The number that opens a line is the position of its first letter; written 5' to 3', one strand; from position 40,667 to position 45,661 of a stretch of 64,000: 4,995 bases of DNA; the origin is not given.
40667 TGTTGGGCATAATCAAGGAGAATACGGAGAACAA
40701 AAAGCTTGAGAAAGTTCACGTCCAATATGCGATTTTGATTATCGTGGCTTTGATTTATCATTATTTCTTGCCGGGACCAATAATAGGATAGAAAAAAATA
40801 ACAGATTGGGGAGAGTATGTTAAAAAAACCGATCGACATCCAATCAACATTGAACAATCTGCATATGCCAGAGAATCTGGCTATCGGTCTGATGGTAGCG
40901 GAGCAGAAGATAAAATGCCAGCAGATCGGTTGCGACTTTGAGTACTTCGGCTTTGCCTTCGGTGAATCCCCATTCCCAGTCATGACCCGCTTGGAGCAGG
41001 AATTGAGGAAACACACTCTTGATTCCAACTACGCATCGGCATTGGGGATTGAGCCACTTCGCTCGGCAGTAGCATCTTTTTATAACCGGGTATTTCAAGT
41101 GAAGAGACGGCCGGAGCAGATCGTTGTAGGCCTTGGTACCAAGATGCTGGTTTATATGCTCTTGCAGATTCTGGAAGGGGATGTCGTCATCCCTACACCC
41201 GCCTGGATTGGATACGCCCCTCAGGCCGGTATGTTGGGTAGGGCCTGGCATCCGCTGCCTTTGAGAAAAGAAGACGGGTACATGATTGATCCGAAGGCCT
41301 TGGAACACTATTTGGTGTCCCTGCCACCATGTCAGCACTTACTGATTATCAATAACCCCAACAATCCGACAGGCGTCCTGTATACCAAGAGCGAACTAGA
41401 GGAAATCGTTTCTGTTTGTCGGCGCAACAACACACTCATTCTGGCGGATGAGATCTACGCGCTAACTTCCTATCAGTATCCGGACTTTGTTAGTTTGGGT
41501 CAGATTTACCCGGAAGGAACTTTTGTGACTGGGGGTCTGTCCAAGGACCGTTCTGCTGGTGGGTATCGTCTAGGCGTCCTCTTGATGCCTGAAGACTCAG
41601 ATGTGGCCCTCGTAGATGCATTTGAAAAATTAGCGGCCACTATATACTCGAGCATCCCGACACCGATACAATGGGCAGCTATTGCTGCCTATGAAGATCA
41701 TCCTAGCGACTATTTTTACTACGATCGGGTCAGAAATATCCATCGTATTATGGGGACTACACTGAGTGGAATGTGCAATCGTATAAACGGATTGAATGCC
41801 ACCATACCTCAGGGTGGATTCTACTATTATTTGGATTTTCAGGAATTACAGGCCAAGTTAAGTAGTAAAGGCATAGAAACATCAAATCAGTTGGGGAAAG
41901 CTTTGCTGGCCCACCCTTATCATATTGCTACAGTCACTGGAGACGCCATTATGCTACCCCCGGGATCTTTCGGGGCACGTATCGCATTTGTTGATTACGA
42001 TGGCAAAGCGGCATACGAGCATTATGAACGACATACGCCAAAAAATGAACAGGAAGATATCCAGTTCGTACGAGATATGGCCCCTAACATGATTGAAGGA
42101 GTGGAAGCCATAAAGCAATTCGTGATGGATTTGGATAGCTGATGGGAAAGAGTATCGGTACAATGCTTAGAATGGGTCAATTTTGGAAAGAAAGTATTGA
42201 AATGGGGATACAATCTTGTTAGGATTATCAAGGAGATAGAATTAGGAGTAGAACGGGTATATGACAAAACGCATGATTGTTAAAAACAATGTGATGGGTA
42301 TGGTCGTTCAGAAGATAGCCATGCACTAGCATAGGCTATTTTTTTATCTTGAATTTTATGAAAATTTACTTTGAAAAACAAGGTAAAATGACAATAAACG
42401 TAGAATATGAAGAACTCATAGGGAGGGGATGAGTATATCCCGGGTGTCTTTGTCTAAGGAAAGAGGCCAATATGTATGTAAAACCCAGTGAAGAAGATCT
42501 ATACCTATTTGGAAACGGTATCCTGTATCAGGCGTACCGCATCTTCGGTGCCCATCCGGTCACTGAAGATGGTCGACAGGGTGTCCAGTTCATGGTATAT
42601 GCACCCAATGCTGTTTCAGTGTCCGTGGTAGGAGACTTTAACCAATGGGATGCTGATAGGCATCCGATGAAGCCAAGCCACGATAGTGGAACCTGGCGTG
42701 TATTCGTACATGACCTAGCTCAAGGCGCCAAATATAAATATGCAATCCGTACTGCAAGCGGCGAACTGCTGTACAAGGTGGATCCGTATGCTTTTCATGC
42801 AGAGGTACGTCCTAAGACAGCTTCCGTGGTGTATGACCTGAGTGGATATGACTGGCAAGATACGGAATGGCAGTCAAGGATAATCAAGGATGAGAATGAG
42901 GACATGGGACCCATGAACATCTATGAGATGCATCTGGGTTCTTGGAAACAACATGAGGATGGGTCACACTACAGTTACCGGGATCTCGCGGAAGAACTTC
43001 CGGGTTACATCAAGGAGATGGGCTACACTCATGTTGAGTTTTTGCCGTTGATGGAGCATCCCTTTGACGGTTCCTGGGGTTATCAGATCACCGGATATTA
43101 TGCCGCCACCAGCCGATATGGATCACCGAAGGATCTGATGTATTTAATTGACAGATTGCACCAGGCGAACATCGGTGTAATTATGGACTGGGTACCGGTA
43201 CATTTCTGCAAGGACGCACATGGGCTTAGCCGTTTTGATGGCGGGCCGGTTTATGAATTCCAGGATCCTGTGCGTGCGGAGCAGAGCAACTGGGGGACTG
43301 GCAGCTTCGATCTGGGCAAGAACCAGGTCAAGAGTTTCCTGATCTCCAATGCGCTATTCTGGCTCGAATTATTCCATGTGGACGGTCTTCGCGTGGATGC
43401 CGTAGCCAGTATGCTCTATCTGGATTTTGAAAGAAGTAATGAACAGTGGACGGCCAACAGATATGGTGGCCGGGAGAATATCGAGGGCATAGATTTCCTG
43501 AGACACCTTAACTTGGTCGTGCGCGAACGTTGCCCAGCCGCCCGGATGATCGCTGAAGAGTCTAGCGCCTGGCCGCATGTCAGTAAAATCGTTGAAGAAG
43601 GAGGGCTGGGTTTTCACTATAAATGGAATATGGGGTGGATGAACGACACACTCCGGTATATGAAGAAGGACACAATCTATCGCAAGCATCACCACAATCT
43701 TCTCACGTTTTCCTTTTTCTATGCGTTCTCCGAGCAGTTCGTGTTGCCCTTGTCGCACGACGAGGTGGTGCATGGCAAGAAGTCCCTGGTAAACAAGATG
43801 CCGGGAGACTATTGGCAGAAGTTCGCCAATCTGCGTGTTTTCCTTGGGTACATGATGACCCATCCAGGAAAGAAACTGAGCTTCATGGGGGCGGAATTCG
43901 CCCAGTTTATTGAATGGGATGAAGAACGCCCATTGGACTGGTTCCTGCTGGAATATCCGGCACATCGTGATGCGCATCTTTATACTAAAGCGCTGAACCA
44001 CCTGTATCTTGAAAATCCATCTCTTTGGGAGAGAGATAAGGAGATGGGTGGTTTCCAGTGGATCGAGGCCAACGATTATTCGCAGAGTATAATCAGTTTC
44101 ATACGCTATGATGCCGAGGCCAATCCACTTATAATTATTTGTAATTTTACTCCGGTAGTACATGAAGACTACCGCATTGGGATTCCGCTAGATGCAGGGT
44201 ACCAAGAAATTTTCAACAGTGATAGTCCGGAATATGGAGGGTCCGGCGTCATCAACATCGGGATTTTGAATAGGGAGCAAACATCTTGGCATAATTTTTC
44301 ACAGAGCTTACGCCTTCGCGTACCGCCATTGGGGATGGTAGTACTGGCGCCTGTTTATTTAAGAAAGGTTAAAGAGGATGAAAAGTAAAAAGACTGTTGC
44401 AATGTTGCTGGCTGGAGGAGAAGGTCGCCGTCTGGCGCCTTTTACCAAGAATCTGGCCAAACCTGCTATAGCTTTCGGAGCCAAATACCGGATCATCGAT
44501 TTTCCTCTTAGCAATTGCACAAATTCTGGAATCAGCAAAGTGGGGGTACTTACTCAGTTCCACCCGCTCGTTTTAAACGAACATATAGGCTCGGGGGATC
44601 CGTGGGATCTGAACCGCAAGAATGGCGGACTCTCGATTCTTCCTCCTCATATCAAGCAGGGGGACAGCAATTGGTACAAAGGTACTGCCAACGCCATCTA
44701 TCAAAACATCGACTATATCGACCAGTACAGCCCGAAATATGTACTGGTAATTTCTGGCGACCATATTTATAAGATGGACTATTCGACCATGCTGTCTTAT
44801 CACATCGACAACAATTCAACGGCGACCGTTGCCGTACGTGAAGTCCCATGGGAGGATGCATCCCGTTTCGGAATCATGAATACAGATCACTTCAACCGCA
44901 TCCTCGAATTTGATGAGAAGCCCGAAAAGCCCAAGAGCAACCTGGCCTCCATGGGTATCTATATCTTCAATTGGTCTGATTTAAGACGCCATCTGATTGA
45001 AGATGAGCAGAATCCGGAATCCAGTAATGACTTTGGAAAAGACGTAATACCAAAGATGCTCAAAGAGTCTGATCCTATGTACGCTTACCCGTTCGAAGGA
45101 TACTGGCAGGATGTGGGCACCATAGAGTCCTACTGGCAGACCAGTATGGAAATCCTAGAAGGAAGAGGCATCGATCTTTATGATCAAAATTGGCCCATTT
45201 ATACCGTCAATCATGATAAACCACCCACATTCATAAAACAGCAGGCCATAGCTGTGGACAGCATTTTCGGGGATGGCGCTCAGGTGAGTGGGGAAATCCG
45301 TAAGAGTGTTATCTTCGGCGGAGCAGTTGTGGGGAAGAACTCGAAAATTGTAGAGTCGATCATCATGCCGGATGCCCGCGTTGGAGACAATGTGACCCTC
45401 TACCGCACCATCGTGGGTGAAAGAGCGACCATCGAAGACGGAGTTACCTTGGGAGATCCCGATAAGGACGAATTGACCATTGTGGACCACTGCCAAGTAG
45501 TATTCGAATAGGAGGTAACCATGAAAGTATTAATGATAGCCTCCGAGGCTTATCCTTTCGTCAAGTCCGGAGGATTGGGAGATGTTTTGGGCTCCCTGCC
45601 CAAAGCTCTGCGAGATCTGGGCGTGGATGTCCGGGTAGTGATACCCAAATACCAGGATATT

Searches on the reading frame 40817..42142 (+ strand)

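Call 10: search_protein_families(library=pfam, proteins=[window:40817-42142:+], max_evalue=0.0001)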
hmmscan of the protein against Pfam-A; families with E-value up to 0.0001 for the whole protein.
window:40817-42142:+ (441 aa): 1 family
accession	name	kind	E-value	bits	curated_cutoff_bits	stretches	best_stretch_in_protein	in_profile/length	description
PF00155.27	Aminotran_1_2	-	7.5e-48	164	19.7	1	52-382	18-339/361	Aminotransferase class I and II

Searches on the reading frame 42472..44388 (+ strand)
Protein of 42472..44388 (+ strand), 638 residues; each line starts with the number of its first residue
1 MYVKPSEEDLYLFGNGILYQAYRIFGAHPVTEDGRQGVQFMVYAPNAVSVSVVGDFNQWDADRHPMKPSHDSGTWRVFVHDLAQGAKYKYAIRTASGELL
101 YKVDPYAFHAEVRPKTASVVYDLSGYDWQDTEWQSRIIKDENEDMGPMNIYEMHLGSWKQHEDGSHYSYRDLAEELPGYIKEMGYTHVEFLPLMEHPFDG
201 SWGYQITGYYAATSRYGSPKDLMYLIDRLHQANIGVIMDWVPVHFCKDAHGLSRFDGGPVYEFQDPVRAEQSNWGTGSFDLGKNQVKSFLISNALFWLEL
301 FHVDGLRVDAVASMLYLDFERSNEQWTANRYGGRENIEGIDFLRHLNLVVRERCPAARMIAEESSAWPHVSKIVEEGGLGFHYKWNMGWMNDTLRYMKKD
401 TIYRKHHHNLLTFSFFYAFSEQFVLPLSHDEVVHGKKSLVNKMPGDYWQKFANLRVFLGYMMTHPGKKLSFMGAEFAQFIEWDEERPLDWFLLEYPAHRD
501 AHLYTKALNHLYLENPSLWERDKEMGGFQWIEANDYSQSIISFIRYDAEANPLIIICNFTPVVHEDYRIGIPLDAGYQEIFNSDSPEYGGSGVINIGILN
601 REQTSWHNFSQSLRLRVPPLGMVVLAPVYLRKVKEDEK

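Call 10: search_protein_families(library=pfam, proteins=[window:42472-44388:+], max_evalue=0.0001)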
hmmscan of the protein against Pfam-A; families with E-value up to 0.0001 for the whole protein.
window:42472-44388:+ (638 aa): 4 families
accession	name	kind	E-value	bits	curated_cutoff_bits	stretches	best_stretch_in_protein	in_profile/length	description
PF02922.24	CBM_48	-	1.1e-24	87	22.4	1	25-107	2-83/83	Carbohydrate-binding module 48 (Isoamylase N-terminal domain)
PF02806.24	Alpha-amylase_C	-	6.4e-21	74.9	21.2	1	530-627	1-94/95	Alpha amylase, C-terminal all-beta domain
PF00128.31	Alpha-amylase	-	6.9e-14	52.4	22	1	179-248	27-95/446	Alpha amylase, catalytic domain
PF22019.2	GlgB_N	-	5.5e-07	30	27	1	19-106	14-94/94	alpha-1,4-glucan branching enzyme GlgB, N-terminal domain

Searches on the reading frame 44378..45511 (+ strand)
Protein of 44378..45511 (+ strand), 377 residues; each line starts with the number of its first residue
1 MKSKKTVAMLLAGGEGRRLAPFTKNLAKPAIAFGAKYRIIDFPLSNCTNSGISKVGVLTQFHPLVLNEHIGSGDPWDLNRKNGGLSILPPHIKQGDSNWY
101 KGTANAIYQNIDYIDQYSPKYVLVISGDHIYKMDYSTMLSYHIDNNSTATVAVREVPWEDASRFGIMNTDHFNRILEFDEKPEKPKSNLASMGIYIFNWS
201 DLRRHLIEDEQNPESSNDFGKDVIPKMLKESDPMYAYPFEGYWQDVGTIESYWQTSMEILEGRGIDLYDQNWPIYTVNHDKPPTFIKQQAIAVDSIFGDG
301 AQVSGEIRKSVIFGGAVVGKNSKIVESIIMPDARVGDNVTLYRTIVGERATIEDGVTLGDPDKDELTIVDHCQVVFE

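Call 10: search_protein_families(library=pfam, proteins=[window:44378-45511:+], max_evalue=0.0001)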
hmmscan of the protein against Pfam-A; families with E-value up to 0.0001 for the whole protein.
window:44378-45511:+ (377 aa): 3 families
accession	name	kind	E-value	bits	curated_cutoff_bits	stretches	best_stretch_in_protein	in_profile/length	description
PF00483.29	NTP_transferase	-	2.6e-67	227.4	21.2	1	8-261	2-244/245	Nucleotidyl transferase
PF24894.1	Hexapep_GlmU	-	6.3e-13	49.2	23.3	1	288-364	12-90/104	GlmU-like, C-terminal hexapeptide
PF25084.1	LbH_EIF2B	-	6.1e-09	36.3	54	1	291-359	18-88/105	EIF2B subunit epsilon LbH domain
